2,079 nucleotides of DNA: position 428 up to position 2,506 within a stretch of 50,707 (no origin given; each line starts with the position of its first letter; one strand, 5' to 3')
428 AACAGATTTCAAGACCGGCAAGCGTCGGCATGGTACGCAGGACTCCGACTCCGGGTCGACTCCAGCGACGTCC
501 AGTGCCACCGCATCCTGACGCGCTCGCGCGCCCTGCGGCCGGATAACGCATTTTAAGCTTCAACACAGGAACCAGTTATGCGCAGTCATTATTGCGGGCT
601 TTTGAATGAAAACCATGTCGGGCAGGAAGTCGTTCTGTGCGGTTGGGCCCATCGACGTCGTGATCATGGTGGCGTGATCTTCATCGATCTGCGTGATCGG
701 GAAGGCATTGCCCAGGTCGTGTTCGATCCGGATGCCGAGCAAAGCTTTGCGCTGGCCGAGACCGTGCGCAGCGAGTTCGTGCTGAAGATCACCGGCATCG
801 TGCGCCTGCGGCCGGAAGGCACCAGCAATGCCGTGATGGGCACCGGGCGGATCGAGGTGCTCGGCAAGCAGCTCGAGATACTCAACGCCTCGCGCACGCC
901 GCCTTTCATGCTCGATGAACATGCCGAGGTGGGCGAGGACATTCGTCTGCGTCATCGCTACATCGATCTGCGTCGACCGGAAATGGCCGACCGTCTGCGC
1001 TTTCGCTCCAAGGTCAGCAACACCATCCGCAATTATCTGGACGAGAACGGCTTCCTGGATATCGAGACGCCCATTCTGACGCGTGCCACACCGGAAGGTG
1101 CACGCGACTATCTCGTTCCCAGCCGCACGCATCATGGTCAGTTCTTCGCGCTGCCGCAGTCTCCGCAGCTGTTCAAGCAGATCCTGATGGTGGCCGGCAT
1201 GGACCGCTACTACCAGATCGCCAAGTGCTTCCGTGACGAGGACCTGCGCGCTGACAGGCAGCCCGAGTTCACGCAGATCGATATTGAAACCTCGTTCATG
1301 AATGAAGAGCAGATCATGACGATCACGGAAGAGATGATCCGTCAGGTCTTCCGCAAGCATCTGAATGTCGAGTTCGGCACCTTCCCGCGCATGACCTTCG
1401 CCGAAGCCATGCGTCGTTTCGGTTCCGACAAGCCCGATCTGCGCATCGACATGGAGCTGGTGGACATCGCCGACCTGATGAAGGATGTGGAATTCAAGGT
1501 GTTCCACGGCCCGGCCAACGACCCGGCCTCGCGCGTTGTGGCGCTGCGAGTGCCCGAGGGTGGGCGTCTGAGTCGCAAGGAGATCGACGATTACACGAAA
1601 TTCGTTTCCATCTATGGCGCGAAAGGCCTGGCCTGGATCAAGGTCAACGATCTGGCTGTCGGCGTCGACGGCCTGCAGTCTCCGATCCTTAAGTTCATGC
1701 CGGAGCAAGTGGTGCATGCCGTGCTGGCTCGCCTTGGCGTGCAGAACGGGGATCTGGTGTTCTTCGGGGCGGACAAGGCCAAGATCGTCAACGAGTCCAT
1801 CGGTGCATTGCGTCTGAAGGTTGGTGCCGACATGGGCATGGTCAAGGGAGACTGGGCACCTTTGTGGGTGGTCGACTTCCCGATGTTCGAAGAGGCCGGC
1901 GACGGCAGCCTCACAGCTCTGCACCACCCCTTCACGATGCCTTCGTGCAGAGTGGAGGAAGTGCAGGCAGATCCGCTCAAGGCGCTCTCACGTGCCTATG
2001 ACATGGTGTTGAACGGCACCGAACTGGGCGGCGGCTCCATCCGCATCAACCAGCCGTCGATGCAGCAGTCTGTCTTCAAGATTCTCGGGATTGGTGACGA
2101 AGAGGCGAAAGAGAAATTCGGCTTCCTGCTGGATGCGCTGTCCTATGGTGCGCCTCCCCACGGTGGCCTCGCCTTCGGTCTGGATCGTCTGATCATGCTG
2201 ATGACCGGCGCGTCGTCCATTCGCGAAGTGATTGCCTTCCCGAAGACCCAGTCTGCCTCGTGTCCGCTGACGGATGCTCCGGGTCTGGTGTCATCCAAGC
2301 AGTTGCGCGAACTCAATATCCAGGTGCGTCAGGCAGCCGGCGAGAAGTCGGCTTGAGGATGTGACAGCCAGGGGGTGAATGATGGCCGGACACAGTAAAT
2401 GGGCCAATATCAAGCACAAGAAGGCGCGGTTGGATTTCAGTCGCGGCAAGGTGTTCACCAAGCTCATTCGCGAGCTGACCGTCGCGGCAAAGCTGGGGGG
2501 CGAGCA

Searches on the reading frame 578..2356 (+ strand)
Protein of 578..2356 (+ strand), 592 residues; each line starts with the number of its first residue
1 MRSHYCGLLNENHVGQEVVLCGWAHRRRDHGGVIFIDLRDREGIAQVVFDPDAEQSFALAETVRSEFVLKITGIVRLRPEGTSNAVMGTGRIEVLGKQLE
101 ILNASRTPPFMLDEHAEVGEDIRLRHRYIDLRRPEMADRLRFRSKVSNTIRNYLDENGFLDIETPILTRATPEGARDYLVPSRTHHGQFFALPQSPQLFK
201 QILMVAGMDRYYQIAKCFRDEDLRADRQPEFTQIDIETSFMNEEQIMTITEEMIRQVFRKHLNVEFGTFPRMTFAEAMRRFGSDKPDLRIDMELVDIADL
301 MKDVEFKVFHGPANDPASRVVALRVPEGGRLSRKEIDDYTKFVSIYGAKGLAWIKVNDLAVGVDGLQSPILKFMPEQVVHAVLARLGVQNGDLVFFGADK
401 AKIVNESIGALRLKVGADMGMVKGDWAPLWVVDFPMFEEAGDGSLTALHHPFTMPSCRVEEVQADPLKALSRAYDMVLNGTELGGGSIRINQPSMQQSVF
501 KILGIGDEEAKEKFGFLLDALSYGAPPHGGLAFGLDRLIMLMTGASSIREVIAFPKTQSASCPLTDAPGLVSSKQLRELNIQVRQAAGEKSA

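Call 59: search_protein_families(library=pfam, proteins=[window:578-2356:+], max_evalue=0.0001)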
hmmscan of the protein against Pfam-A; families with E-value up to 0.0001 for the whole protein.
window:578-2356:+ (592 aa): 3 families
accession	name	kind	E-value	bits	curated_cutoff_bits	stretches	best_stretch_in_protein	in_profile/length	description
PF00152.25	tRNA-synt_2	-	5.7e-127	423.5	25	1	120-558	2-308/308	tRNA synthetases class II (D, K and N)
PF02938.19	GAD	-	1.3e-25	89.9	23.4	1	312-407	4-94/95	GAD domain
PF01336.31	tRNA_anti-codon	-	1.4e-16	60.6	27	1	18-102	1-75/75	OB-fold nucleic acid binding domain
